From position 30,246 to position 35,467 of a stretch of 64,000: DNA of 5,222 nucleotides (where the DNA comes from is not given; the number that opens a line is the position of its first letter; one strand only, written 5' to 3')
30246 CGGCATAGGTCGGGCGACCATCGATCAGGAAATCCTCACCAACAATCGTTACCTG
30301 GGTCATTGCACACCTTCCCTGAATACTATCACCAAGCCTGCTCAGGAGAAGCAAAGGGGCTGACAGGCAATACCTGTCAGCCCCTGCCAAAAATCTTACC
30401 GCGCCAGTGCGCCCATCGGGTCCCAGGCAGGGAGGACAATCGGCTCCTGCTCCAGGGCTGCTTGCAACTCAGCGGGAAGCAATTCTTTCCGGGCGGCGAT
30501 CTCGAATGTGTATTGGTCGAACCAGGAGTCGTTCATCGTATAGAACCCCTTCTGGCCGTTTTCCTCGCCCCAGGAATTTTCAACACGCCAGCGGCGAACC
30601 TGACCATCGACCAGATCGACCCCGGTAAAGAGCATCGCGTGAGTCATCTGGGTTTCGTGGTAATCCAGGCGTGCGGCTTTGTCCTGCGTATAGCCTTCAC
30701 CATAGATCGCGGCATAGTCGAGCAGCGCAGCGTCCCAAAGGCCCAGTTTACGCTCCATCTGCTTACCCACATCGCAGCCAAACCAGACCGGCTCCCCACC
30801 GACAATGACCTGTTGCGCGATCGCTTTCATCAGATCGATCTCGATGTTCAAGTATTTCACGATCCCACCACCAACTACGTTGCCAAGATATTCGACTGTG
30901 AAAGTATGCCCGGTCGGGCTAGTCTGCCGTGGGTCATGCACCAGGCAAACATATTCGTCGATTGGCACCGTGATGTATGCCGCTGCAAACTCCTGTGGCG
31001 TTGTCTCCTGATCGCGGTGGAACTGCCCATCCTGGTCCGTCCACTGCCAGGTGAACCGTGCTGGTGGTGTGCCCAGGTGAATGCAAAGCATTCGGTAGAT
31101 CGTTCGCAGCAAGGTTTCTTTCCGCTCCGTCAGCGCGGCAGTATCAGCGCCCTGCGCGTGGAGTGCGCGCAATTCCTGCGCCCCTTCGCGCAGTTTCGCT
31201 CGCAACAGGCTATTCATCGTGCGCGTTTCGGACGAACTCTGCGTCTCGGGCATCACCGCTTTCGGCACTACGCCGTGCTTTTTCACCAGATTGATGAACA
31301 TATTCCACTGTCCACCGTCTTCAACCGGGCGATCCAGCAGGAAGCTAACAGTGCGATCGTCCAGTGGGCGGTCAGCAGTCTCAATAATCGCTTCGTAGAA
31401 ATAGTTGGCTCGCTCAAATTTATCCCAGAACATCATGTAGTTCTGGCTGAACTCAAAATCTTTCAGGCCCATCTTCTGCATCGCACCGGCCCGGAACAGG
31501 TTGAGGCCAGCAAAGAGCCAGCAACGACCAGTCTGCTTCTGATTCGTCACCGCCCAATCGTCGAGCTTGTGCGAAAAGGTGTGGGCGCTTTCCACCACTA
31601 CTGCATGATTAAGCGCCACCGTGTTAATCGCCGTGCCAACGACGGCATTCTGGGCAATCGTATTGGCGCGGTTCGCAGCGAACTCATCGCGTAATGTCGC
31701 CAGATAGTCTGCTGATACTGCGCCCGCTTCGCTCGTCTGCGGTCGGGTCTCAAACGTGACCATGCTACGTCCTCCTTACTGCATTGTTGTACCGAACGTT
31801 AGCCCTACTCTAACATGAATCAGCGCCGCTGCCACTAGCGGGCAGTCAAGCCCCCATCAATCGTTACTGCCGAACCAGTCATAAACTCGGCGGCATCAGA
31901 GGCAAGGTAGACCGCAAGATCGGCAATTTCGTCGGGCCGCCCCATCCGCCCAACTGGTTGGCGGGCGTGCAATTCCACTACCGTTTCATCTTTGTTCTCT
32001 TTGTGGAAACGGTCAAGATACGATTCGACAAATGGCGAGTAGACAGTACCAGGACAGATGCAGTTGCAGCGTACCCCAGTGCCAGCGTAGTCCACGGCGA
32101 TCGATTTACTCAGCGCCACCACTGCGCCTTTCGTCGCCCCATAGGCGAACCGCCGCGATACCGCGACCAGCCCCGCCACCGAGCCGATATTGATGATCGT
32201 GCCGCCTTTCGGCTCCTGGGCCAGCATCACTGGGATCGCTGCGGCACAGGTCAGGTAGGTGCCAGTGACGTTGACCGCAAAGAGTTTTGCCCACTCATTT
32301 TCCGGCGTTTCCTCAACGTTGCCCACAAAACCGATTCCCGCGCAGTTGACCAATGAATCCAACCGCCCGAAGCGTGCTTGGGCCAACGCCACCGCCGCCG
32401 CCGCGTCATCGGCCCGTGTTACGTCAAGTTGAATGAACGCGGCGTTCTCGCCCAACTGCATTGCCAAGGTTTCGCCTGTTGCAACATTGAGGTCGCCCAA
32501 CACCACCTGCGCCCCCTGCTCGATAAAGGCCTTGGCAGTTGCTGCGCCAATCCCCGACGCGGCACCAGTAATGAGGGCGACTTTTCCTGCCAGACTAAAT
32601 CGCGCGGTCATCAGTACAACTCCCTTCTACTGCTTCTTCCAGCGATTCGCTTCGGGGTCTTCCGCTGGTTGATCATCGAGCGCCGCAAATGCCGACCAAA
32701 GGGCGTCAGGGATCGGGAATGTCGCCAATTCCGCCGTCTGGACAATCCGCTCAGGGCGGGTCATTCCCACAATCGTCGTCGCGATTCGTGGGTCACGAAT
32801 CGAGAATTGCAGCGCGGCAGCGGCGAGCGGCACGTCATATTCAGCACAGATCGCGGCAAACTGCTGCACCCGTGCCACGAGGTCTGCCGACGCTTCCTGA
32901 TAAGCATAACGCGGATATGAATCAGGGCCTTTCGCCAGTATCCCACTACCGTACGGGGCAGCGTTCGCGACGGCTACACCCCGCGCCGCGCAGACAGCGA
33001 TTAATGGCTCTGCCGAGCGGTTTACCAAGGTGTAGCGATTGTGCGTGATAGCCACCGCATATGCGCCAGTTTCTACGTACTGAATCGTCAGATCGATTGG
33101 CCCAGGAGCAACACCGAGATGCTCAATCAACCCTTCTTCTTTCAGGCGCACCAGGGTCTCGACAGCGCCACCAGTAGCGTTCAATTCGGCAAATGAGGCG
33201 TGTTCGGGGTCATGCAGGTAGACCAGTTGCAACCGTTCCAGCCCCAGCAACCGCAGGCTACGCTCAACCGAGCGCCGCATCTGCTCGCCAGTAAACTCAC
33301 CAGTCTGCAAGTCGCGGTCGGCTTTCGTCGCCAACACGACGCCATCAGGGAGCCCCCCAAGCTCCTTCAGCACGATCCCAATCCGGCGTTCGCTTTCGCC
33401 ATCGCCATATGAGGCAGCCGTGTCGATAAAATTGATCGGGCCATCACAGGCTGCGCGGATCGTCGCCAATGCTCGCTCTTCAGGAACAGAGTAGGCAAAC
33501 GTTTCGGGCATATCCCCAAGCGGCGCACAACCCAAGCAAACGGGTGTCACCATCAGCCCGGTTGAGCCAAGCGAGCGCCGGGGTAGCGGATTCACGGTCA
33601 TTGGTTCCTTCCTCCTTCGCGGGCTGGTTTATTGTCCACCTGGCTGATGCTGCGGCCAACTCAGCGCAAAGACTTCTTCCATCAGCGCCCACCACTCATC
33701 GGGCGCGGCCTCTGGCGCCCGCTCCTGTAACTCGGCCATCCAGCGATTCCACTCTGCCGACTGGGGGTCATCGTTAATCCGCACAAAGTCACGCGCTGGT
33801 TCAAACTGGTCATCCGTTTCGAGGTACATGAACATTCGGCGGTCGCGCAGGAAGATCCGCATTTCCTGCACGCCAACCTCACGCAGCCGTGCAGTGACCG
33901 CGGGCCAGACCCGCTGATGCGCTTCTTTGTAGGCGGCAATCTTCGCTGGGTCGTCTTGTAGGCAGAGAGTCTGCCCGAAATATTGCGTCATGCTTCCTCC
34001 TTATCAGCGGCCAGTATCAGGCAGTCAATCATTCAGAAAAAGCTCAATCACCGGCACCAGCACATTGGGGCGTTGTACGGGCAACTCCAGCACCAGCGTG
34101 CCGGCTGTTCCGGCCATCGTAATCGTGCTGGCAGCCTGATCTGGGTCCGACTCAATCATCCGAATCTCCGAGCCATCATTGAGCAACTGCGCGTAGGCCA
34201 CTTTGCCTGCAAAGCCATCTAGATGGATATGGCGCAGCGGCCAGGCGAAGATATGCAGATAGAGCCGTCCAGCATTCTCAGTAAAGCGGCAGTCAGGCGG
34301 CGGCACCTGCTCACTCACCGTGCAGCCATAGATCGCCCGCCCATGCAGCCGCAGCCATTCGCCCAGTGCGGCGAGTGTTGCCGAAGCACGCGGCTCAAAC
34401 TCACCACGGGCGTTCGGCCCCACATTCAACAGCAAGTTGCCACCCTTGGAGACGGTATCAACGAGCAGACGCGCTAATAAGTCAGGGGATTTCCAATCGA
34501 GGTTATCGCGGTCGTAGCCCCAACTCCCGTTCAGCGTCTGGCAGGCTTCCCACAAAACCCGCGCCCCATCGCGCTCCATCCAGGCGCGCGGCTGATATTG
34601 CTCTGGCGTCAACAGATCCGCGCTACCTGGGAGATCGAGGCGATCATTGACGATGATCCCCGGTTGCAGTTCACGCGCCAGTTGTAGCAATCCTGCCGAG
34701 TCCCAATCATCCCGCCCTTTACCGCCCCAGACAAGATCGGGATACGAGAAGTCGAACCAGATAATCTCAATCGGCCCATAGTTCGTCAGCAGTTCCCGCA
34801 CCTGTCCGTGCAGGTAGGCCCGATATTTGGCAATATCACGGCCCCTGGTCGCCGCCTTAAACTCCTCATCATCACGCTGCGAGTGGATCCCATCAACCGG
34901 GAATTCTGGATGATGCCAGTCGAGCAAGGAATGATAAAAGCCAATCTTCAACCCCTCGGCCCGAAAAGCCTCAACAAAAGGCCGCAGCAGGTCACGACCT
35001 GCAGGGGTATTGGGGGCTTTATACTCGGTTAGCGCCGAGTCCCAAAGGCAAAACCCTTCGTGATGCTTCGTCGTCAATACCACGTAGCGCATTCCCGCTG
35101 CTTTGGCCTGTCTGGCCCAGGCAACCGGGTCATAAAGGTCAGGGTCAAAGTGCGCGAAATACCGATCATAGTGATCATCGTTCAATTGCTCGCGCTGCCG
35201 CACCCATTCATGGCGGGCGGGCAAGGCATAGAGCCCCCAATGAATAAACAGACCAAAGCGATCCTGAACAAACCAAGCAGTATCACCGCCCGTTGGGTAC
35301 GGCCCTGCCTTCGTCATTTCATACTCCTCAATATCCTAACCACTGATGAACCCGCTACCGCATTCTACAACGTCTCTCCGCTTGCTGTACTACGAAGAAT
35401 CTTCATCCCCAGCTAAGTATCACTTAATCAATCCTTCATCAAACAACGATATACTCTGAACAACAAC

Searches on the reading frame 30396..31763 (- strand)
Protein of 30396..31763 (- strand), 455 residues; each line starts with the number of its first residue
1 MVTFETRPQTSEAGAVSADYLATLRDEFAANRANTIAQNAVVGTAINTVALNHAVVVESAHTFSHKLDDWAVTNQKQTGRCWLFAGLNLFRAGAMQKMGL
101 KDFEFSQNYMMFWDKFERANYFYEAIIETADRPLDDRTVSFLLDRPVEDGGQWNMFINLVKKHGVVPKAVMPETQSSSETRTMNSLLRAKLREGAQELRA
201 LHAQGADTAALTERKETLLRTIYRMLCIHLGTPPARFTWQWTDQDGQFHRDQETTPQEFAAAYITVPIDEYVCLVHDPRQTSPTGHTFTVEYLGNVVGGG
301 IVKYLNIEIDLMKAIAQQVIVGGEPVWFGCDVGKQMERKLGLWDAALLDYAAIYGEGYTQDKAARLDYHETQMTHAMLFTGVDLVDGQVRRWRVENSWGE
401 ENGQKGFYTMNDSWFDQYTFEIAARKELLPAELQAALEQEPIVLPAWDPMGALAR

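Call 85: search_protein_families(library=pfam, proteins=[window:30396-31763:-], max_evalue=1e-8)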
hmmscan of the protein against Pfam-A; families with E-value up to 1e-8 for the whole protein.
window:30396-31763:- (455 aa): 1 family
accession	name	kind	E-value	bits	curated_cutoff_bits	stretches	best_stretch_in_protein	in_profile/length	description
PF03051.21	Peptidase_C1_2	-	1.9e-171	571.1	22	1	16-451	2-438/438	Peptidase C1-like family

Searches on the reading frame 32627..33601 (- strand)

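Call 85: search_protein_families(library=pfam, proteins=[window:32627-33601:-], max_evalue=1e-8)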
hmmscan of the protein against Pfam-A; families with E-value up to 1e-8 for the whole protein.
window:32627-33601:- (324 aa): 1 family
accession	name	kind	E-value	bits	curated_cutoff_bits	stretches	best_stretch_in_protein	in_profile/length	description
PF00248.27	Aldo_ket_red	-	3.4e-44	151.5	24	1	21-309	2-290/291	Aldo/keto reductase family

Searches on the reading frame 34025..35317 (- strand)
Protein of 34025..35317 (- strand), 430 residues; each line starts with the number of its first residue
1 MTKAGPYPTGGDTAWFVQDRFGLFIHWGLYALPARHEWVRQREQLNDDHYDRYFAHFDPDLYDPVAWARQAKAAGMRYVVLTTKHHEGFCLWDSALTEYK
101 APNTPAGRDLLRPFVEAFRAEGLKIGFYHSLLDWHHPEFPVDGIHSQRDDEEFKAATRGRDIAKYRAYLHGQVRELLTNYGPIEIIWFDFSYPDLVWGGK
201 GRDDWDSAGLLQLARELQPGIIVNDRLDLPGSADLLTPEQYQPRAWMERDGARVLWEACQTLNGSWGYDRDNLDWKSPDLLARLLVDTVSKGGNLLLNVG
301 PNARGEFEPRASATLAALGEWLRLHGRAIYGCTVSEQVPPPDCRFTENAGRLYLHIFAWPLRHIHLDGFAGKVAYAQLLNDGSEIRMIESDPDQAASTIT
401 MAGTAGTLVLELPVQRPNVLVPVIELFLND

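Call 85: search_protein_families(library=pfam, proteins=[window:34025-35317:-], max_evalue=1e-8)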
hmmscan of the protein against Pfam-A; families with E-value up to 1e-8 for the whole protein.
window:34025-35317:- (430 aa): 1 family
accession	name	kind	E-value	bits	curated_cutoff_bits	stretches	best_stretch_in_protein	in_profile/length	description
PF01120.23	Alpha_L_fucos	-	6.4e-86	289.3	25.2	1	14-326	28-344/345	Alpha-L-fucosidase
